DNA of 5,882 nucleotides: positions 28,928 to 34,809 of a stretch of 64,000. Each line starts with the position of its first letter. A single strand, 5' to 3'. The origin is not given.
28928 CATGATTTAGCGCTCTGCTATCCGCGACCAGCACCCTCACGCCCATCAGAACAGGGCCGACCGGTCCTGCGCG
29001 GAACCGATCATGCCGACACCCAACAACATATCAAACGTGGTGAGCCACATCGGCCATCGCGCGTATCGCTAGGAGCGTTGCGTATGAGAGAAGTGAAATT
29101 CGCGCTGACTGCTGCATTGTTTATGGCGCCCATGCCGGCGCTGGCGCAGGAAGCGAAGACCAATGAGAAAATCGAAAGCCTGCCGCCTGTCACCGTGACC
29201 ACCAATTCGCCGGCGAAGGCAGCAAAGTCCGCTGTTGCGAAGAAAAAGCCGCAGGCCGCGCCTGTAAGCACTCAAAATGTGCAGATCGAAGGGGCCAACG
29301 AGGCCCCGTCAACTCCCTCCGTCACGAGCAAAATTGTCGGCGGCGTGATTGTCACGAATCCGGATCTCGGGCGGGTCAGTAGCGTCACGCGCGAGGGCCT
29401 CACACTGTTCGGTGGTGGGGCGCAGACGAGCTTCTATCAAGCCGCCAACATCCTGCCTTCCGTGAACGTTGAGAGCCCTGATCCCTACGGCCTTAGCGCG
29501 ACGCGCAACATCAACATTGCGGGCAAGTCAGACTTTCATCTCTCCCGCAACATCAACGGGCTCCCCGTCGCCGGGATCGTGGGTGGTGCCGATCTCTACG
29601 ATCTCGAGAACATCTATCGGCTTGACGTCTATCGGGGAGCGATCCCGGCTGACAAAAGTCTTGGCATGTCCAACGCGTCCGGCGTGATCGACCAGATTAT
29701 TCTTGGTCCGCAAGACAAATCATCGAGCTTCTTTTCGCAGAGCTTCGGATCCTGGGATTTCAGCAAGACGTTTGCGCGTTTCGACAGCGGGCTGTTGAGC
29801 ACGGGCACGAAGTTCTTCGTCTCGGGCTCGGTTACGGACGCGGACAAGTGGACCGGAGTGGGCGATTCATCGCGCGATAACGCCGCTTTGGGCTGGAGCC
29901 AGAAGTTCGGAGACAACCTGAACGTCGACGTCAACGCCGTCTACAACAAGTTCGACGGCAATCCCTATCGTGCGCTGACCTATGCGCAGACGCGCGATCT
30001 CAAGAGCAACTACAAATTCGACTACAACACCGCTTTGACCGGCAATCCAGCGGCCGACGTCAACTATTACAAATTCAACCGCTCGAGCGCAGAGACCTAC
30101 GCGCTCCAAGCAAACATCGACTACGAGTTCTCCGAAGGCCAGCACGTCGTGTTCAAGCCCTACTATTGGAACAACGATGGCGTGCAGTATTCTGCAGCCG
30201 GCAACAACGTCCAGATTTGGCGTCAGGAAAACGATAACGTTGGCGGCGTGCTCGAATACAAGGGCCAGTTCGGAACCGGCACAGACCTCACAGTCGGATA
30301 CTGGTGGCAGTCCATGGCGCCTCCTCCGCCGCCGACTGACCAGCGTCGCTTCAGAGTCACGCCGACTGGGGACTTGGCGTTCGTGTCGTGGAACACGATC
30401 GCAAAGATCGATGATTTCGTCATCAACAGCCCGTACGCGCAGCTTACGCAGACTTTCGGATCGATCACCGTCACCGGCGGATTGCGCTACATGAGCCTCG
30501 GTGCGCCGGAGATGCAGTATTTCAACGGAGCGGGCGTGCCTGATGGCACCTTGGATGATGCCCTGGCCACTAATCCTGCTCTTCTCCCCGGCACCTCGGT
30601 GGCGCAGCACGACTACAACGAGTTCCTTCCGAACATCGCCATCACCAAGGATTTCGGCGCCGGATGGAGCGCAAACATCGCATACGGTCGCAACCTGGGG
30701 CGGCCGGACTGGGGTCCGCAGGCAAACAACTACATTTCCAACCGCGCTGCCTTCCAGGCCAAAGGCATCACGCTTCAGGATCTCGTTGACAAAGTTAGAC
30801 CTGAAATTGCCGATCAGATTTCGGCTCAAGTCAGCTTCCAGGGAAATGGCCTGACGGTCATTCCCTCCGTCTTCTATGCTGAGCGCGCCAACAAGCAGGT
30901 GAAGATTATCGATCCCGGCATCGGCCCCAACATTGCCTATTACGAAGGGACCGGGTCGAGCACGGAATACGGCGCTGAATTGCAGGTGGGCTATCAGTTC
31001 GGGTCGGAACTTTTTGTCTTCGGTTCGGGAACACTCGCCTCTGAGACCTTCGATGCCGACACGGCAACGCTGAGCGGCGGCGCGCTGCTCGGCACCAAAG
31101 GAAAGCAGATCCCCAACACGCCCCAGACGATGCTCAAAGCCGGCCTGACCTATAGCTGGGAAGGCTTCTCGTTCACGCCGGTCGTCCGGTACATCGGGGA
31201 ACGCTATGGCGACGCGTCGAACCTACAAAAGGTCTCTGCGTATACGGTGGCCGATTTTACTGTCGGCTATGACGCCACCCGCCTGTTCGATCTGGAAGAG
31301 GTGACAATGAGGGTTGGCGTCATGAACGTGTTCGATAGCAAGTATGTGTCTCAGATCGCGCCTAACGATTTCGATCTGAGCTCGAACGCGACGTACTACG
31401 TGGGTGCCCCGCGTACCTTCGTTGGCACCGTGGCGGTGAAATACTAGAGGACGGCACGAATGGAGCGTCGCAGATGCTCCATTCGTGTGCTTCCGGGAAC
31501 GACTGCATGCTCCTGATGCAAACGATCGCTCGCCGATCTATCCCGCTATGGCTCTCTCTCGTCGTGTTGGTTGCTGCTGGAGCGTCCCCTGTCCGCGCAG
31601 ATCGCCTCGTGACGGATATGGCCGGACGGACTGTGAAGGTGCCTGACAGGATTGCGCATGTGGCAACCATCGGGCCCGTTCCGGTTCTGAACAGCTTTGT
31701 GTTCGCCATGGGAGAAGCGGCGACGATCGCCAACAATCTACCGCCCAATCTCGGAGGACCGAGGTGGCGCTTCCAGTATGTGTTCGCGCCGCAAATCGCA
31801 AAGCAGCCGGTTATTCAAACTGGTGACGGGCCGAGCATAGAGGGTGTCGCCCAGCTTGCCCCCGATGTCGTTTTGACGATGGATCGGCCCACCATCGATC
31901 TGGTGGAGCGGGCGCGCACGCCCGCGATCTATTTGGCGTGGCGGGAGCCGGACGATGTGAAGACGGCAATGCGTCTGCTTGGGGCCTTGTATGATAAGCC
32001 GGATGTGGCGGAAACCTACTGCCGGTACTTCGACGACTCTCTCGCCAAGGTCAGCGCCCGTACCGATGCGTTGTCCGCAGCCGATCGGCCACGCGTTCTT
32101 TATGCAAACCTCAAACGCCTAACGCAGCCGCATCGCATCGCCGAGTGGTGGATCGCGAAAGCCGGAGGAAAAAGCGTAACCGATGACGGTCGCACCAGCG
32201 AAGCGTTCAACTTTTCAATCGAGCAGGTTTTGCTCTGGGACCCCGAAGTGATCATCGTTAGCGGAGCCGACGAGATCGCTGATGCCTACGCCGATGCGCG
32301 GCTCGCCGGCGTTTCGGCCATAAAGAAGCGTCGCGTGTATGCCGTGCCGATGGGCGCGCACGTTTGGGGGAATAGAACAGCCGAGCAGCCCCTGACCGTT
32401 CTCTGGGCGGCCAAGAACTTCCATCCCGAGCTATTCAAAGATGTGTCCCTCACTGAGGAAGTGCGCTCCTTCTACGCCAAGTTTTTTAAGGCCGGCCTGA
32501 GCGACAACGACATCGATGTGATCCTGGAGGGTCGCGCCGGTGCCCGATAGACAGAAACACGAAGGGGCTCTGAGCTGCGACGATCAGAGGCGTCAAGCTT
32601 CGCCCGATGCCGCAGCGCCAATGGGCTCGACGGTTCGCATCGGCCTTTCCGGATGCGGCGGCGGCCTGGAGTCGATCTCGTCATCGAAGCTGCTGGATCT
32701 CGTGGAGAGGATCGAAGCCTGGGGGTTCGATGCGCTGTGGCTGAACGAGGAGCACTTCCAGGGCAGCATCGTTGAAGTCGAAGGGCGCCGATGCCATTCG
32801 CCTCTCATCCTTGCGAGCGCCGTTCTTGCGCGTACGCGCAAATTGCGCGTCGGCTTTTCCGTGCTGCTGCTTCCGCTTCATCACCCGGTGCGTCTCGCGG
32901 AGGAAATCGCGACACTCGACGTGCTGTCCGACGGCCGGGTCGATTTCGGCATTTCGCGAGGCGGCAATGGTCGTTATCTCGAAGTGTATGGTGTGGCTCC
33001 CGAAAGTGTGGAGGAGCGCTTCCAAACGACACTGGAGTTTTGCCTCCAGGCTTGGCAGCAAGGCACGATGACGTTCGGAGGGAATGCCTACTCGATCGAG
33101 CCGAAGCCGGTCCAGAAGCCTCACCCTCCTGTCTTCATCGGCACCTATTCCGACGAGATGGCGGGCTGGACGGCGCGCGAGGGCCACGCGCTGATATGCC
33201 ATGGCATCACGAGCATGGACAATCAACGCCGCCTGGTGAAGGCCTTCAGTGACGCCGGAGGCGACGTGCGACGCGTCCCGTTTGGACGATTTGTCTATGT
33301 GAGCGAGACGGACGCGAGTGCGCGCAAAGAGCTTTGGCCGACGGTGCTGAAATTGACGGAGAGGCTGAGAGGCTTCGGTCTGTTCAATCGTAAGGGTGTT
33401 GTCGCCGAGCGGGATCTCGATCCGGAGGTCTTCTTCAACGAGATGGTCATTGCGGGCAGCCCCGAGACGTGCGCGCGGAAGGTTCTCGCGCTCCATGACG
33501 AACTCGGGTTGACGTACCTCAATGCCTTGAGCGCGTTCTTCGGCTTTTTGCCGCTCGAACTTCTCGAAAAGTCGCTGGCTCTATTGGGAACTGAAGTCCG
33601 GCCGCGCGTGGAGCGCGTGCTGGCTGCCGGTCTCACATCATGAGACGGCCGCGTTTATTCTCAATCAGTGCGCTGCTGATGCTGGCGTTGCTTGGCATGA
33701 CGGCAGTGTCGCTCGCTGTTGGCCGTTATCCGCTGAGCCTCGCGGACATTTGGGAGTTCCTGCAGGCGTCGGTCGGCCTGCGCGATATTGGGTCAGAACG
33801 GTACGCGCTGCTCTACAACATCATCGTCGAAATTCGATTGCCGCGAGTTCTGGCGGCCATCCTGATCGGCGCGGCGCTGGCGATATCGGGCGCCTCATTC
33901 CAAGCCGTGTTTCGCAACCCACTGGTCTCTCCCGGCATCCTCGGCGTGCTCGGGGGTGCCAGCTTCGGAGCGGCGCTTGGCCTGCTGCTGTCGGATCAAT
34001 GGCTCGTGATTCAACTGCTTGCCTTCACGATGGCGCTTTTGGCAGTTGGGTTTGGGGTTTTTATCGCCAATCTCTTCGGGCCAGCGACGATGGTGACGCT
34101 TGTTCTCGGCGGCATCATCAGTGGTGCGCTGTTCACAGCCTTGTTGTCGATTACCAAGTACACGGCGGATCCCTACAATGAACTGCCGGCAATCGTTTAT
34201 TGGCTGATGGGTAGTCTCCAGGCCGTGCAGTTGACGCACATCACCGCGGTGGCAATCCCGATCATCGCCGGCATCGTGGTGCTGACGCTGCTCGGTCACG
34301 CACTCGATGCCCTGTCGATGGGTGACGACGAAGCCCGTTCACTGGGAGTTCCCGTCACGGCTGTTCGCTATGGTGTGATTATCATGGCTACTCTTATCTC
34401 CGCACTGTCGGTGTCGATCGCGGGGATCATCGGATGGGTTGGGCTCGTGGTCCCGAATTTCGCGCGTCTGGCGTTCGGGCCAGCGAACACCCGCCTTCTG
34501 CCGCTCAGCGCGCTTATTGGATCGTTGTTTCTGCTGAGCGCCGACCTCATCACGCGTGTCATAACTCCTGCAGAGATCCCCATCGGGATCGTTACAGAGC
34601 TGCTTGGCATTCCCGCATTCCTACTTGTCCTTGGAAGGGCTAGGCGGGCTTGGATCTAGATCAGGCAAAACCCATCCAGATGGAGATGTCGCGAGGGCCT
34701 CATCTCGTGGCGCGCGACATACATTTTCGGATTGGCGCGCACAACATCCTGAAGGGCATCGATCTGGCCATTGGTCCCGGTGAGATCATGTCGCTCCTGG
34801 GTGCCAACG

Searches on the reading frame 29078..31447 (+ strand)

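Call 17: search_protein_families(library=pfam, proteins=[window:29078-31447:+], max_evalue=0.001)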
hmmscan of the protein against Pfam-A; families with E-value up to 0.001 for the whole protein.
window:29078-31447:+ (789 aa): 1 family
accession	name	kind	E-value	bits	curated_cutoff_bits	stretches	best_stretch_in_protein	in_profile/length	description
PF00593.30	TonB_dep_Rec_b-barrel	-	1e-25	92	27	1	289-751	11-436/436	TonB dependent receptor-like, beta-barrel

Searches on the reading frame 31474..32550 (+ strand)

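Call 17: search_protein_families(library=pfam, proteins=[window:31474-32550:+], max_evalue=0.001)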
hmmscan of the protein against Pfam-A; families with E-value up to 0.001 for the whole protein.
window:31474-32550:+ (358 aa): 1 family
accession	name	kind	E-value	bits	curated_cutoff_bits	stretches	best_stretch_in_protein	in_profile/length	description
PF01497.23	Peripla_BP_2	-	6.9e-15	55.5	27.5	1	110-292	39-232/235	Periplasmic binding protein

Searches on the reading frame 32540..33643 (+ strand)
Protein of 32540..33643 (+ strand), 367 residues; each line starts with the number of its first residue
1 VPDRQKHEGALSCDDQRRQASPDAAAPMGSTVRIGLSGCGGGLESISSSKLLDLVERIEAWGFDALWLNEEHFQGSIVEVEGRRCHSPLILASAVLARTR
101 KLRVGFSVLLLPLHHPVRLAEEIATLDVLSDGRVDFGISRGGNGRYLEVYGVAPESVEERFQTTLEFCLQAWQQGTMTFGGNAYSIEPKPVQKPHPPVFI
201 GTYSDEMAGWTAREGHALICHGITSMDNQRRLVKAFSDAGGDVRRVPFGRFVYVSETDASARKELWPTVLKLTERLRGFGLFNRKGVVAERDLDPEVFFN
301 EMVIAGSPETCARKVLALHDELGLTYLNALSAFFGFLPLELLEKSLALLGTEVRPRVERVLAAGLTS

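Call 17: search_protein_families(library=pfam, proteins=[window:32540-33643:+], max_evalue=0.001)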
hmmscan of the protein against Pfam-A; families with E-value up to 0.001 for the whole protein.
window:32540-33643:+ (367 aa): 1 family
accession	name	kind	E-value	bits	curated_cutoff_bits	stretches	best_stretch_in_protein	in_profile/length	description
PF00296.26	Bac_luciferase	-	8.9e-49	167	27.9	1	47-320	21-309/314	Luciferase-like monooxygenase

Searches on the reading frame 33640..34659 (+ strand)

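Call 17: search_protein_families(library=pfam, proteins=[window:33640-34659:+], max_evalue=0.001)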
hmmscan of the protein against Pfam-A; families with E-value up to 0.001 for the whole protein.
window:33640-34659:+ (339 aa): 1 family
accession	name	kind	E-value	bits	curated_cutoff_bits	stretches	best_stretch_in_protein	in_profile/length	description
PF01032.23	FecCD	-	1.2e-82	277.9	26.5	1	18-331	3-309/311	FecCD transport family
